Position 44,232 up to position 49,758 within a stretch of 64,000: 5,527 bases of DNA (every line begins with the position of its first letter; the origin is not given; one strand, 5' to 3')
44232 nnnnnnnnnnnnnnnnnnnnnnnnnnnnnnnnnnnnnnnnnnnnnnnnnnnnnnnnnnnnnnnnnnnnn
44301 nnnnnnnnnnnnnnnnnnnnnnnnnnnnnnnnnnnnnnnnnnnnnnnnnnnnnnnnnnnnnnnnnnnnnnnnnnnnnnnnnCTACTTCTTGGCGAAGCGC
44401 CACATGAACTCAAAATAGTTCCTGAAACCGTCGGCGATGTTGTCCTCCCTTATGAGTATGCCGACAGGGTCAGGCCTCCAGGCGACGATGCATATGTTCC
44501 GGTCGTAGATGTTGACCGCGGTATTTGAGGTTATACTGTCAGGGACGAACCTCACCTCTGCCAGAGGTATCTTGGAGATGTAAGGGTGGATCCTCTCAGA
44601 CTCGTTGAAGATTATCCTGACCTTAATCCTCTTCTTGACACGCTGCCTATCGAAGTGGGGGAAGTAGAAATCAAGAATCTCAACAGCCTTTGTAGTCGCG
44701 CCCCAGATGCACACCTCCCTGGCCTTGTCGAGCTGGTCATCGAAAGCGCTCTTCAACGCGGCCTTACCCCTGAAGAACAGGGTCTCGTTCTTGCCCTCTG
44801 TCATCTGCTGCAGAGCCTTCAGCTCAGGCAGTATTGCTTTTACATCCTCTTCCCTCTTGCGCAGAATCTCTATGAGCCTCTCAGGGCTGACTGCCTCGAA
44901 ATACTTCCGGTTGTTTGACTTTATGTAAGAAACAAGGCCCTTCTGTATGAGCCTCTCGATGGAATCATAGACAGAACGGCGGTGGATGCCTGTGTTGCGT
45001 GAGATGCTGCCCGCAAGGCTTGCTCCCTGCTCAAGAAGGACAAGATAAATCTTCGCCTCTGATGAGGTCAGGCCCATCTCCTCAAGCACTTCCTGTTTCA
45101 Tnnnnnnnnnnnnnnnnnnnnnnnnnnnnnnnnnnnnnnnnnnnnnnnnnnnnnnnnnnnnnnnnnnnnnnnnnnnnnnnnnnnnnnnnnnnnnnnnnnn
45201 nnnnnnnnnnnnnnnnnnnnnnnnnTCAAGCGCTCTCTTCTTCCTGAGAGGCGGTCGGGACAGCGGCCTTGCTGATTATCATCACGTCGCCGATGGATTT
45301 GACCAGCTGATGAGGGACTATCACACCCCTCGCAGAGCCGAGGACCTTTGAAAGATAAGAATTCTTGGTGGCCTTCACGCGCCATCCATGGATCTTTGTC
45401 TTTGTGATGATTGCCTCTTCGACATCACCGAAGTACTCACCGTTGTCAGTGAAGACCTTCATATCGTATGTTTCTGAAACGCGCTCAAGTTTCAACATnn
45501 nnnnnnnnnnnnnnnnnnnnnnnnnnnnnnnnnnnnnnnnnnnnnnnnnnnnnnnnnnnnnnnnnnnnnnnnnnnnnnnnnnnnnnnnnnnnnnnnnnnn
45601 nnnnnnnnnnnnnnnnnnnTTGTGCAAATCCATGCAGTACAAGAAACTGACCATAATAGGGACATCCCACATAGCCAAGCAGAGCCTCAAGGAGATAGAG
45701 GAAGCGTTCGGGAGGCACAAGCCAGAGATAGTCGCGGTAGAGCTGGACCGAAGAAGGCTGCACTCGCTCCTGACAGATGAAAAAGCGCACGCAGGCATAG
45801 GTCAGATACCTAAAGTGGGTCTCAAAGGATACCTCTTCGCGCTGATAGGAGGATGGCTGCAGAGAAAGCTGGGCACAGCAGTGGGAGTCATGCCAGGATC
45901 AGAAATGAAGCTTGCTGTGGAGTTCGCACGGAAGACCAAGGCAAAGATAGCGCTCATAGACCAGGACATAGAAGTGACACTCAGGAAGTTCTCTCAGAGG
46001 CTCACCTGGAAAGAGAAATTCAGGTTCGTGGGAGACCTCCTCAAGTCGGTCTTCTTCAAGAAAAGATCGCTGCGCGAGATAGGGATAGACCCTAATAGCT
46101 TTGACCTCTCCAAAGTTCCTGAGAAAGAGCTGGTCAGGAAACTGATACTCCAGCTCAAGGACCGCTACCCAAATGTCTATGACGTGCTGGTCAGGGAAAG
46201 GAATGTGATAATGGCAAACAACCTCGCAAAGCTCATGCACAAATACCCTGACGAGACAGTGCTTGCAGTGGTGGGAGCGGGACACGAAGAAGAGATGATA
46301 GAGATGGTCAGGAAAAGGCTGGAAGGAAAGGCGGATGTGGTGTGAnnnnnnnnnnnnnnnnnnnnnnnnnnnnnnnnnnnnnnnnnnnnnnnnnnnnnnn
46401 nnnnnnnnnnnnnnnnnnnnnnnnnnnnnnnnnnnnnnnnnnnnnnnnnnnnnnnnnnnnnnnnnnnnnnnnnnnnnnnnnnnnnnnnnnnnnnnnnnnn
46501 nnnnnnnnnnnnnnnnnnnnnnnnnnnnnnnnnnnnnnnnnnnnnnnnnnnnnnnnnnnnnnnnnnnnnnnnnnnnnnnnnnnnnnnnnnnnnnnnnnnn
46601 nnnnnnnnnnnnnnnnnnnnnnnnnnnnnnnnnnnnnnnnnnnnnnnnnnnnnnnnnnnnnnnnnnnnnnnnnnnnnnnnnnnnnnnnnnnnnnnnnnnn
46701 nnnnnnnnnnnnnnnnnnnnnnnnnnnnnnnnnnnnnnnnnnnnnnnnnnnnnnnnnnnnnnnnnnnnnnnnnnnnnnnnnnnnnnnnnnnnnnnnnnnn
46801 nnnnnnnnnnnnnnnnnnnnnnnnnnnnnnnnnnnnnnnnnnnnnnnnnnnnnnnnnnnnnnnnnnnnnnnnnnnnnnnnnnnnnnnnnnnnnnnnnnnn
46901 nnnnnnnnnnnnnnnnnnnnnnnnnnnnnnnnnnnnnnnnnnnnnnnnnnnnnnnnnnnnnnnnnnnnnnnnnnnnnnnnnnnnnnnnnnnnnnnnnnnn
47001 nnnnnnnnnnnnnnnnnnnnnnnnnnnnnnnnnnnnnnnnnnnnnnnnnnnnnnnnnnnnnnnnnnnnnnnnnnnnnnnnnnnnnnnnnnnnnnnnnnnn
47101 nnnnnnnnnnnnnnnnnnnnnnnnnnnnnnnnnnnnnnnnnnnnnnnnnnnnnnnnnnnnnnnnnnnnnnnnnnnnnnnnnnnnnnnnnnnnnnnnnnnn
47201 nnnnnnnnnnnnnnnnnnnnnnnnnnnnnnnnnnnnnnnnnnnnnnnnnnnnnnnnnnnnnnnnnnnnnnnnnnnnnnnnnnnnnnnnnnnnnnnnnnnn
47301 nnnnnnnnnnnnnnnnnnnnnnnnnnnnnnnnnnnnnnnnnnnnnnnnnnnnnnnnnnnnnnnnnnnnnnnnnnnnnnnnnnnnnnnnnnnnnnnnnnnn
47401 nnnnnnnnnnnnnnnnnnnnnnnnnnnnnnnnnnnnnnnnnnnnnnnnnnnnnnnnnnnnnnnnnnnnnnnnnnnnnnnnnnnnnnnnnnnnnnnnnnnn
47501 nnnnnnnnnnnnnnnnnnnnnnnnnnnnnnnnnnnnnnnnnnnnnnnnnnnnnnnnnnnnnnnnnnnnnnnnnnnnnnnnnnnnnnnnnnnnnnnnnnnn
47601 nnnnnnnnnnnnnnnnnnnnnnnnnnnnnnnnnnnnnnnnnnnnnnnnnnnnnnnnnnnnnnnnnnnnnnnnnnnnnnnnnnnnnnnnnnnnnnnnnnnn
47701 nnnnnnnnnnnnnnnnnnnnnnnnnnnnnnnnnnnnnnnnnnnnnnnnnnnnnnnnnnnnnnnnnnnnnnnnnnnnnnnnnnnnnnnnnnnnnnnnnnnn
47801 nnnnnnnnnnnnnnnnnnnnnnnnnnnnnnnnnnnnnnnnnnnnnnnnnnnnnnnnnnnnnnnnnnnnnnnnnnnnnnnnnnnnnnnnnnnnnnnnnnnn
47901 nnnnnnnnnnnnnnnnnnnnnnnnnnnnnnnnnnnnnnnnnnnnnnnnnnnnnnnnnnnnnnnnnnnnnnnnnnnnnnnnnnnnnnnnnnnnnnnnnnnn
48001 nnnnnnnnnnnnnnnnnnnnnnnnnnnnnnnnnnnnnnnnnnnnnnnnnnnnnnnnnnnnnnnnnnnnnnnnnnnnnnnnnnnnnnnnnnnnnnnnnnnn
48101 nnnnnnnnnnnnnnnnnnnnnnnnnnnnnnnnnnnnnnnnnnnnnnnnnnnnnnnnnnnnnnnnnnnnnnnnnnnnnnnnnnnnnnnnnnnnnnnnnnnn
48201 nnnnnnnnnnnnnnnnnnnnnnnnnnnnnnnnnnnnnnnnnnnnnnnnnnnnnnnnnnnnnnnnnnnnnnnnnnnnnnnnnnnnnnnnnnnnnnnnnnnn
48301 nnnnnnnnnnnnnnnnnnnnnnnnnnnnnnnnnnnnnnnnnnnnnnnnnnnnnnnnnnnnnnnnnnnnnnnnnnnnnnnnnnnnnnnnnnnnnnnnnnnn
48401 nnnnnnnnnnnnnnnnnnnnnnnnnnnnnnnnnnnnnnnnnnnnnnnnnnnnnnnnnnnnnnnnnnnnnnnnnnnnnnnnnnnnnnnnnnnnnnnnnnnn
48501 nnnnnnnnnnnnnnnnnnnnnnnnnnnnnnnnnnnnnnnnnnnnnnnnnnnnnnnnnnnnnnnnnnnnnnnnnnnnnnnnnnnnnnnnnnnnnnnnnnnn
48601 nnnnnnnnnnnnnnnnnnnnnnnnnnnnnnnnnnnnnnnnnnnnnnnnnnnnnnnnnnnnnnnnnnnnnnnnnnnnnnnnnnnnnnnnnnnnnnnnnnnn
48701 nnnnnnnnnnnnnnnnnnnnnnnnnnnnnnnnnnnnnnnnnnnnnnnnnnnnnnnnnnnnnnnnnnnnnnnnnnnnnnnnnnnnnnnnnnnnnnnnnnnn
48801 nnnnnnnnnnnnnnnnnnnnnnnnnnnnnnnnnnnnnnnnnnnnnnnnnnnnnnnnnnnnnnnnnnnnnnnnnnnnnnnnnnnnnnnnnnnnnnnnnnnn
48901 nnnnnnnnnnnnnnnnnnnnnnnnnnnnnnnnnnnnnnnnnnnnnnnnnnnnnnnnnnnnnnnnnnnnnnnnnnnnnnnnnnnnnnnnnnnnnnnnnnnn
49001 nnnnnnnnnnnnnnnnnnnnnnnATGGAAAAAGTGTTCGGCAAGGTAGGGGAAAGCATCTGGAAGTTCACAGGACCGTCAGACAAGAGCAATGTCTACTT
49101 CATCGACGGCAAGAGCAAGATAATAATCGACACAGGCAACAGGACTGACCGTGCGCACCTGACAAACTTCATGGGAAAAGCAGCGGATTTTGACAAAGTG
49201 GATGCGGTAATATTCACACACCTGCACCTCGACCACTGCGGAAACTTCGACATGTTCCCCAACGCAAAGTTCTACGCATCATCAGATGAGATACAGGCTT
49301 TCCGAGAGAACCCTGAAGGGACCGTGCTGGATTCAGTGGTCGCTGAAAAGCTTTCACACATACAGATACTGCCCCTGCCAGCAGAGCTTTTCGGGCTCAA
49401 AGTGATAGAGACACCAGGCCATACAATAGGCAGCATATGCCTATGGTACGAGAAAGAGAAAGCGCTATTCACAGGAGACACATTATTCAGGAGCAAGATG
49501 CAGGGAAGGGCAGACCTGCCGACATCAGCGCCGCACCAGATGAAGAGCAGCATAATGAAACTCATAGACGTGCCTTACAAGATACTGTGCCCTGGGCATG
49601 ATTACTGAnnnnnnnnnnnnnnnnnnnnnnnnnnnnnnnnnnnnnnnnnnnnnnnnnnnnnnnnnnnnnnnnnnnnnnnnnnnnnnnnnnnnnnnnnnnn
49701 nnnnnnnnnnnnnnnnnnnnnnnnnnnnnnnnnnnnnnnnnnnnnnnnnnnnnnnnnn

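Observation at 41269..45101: Compact lipid head-group operon with kinase and phosphatase-like partners: possible archaeol salvage route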

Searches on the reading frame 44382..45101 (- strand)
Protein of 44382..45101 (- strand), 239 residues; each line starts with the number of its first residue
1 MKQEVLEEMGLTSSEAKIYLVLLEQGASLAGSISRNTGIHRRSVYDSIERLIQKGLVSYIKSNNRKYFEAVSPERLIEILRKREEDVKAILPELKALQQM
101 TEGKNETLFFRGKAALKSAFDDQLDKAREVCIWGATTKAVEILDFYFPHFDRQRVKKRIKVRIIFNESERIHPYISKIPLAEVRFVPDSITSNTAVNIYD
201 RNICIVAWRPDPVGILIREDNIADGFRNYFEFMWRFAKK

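Call 3: search_protein_families(library=pfam, proteins=[window:44382-45101:-], max_evalue=0.01)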
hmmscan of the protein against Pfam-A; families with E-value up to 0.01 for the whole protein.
window:44382-45101:- (239 aa): 4 families
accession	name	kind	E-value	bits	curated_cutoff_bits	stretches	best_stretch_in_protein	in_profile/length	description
PF01978.25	TrmB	-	3.9e-17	62.3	25.6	1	6-74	1-68/68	Sugar-specific transcriptional regulator TrmB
PF08221.17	HTH_9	-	6.8e-05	23.3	23.4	1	16-61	16-61/62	RNA polymerase III subunit RPC82 helix-turn-helix domain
PF13730.12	HTH_36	-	0.0013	18.9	25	1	32-57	30-55/55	Helix-turn-helix domain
PF13551.12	HTH_29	-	0.0025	18.3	28.1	1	25-63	10-48/64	Winged helix-turn helix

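Call 4: search_protein_families(library=ncbifam, proteins=[window:44382-45101:-], max_evalue=0.01)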
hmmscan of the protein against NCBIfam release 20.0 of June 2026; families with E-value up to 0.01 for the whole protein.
window:44382-45101:- (239 aa): 8 families
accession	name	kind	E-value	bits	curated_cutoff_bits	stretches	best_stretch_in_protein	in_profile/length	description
NF047390.1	TransRegTrmBL1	equivalog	6.1e-12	45.2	650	1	5-164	9-162/341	HTH-type sugar sensing transcriptional regulator TrmBL1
NF040851.1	tran_reg_TrmB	equivalog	1.1e-09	38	600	1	4-113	9-115/338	HTH-type sugar-sensing transcriptional regulator TrmB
NF047392.1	TransRegTrmBHalo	equivalog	3.9e-06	26.1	500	1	4-83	11-89/349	HTH-type sugar sensing transcriptional regulator TrmB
NF053606.1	Sta1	subfamily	1.3e-05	25.3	80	1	10-66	17-73/100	Sta1 family transcriptional regulator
NF004910.0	PRK06266.1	equivalog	0.00022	20.4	180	1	5-127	20-143/185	transcription initiation factor E subunit alpha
NF040939.2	trans_reg_lrs14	equivalog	0.00049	20.1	90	1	10-66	18-75/103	Lrs14 family HTH-type transcriptional regulator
TIGR00373.1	TIGR00373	equivalog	0.00076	19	149.5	1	13-127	14-128/162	transcription factor E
NF041016.1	trans_reg_ArnR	equivalog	0.0041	16.5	400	0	18-63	27-72/269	HTH-type transcriptional activator ArnR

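Call 95: search_solved_structures(query=window:44382-45101:-, max_evalue=0.01)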
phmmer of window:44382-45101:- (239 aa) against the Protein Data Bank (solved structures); distinct sequences matched with E-value up to 0.01: 2.
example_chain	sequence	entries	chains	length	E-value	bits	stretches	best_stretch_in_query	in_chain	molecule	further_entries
3qph_A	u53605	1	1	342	3.8e-06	29.7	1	5-140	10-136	TrmB, a global transcription regulator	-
1sfx_A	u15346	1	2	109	0.0012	21.6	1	5-98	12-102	Conserved hypothetical protein AF2008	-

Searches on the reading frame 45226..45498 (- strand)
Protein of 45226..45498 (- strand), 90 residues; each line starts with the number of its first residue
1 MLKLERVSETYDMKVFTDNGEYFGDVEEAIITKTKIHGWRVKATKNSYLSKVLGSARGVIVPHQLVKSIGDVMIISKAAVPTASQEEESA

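Call 3: search_protein_families(library=pfam, proteins=[window:45226-45498:-], max_evalue=0.01)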
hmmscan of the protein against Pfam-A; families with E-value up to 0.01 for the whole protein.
window:45226-45498:- (90 aa): 1 family
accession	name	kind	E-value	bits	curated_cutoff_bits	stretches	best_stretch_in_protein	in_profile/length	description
PF05239.21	PRC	-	2e-05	25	21.2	1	6-75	5-71/78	PRC-barrel domain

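Call 4: search_protein_families(library=ncbifam, proteins=[window:45226-45498:-], max_evalue=0.01)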
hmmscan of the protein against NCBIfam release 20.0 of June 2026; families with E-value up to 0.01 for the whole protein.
window:45226-45498:- (90 aa): 0 families

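Call 36: find_related_loci(query=A3, collection=metagenome_contigs, flank=10000)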
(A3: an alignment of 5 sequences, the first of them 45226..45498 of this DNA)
Query A3 (90 aa) in metagenome_contigs; peptide patterns used: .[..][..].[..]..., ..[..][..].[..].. (x = any residue, [..] = any of these).
600 stretches matched a pattern (row limit reached: there are more); 372 encode a relative of the query (tblastn E <= 1e-3); the best 80 are kept; 80 distinct loci.
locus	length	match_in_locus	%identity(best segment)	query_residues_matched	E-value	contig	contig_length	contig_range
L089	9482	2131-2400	89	1-90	9e-52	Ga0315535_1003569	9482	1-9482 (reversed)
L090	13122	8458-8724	89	1-89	3e-51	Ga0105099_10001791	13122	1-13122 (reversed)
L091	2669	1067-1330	89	1-88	3e-51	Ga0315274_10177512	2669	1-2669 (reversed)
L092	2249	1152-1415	89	1-88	4e-51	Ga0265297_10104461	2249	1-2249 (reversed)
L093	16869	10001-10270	76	1-90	1e-47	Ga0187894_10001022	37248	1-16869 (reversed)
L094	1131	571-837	76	1-89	6e-49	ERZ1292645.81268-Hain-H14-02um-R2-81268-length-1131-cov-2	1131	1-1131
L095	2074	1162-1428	79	1-89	2e-47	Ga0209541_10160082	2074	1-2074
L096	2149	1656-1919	80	1-88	8e-47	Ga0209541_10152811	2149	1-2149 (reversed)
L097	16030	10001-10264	77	1-88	4e-46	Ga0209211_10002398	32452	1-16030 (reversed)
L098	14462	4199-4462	76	1-88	4e-46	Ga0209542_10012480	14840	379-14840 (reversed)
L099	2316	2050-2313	77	1-88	1e-46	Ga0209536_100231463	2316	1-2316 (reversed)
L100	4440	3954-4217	76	1-88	4e-46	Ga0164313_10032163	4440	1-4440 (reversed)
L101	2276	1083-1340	79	1-86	2e-46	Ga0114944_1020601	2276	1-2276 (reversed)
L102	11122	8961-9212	81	1-84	2e-46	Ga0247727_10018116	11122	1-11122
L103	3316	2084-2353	78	1-90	3e-46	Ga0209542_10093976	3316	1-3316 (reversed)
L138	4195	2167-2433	76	1-89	2e-45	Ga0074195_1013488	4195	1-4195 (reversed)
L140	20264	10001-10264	77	1-88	1e-45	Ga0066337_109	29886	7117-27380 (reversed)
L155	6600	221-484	76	1-88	3e-45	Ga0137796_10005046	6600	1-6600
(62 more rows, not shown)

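Call 67: search_protein_families(library=pfam, proteins=[L140:322-1869:+, L140:1906-2598:+, L140:2635-3798:-, L140:3977-6220:+, L140:6262-7731:+, L155:720-1226:+, L138:2495-2887:+], max_evalue=0.001)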
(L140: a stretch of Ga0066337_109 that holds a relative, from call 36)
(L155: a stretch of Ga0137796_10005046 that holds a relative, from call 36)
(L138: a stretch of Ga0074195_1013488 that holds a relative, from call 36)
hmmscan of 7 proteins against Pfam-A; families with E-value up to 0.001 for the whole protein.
L140:322-1869:+ (515 aa): 0 families

L140:1906-2598:+ (230 aa): 2 families
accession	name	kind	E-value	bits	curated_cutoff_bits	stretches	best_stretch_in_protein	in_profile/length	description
PF02666.20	PS_Dcarbxylase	-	3.9e-44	151.1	22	1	18-228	3-198/198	Phosphatidylserine decarboxylase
PF01551.29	Peptidase_M23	-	0.0006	20.4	28.7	0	30-53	9-32/96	Peptidase family M23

L140:2635-3798:- (387 aa): 3 families
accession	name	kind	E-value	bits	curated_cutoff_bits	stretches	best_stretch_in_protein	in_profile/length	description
PF00583.31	Acetyltransf_1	-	1.4e-11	45.1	20.7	1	263-373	32-115/116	Acetyltransferase (GNAT) family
PF13508.13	Acetyltransf_7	-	4.1e-05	24.3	27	1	316-373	29-81/84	Acetyltransferase (GNAT) domain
PF08445.16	FR47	-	4.7e-05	23.7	22.1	1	303-381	6-85/86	FR47-like protein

L140:3977-6220:+ (747 aa): 1 family
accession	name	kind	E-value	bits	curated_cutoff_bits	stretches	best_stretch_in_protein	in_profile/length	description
PF02518.31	HATPase_c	-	1.5e-07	32.3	26.4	1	646-745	6-107/111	Histidine kinase-, DNA gyrase B-, and HSP90-like ATPase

L140:6262-7731:+ (489 aa): 0 families

L155:720-1226:+ (168 aa): 1 family
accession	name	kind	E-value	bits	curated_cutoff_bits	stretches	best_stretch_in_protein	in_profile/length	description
PF02681.20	DUF212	-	4.8e-29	101.5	26.5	1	37-161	2-126/126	Divergent PAP2 family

L138:2495-2887:+ (130 aa): 1 family
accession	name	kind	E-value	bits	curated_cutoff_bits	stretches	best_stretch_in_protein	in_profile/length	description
PF02681.20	DUF212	-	4.1e-34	117.9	26.5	1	4-125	5-126/126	Divergent PAP2 family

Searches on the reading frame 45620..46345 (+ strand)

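Call 3: search_protein_families(library=pfam, proteins=[window:45620-46345:+], max_evalue=0.01)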
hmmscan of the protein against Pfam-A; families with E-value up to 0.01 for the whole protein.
window:45620-46345:+ (241 aa): 1 family
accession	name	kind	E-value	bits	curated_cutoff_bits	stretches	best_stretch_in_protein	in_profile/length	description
PF01963.22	TraB_PrgY_gumN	-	1.5e-19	71.4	26.8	1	9-222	11-243/263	TraB/PrgY/gumN family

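Call 4: search_protein_families(library=ncbifam, proteins=[window:45620-46345:+], max_evalue=0.01)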
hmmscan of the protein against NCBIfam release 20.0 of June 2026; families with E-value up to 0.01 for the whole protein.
window:45620-46345:+ (241 aa): 1 family
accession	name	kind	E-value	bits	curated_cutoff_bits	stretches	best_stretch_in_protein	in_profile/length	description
TIGR00261.1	traB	subfamily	1.3e-49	169.1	178.35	1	7-237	3-220/380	TraB family protein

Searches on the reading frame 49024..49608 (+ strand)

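Call 41: search_protein_families(library=pfam, proteins=[window:49024-49608:+], max_evalue=0.001)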
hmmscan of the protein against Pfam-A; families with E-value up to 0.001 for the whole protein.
window:49024-49608:+ (194 aa): 3 families
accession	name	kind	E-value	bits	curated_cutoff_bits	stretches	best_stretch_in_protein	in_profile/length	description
PF00753.33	Lactamase_B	-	6.8e-25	88.6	22.7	1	21-192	5-196/196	Metallo-beta-lactamase superfamily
PF12706.13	Lactamase_B_2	-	1.3e-07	31.9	27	1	33-152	3-142/200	Beta-lactamase superfamily domain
PF19583.5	ODP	-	1.4e-06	28.8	27.2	1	23-157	4-139/194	ODP family beta lactamase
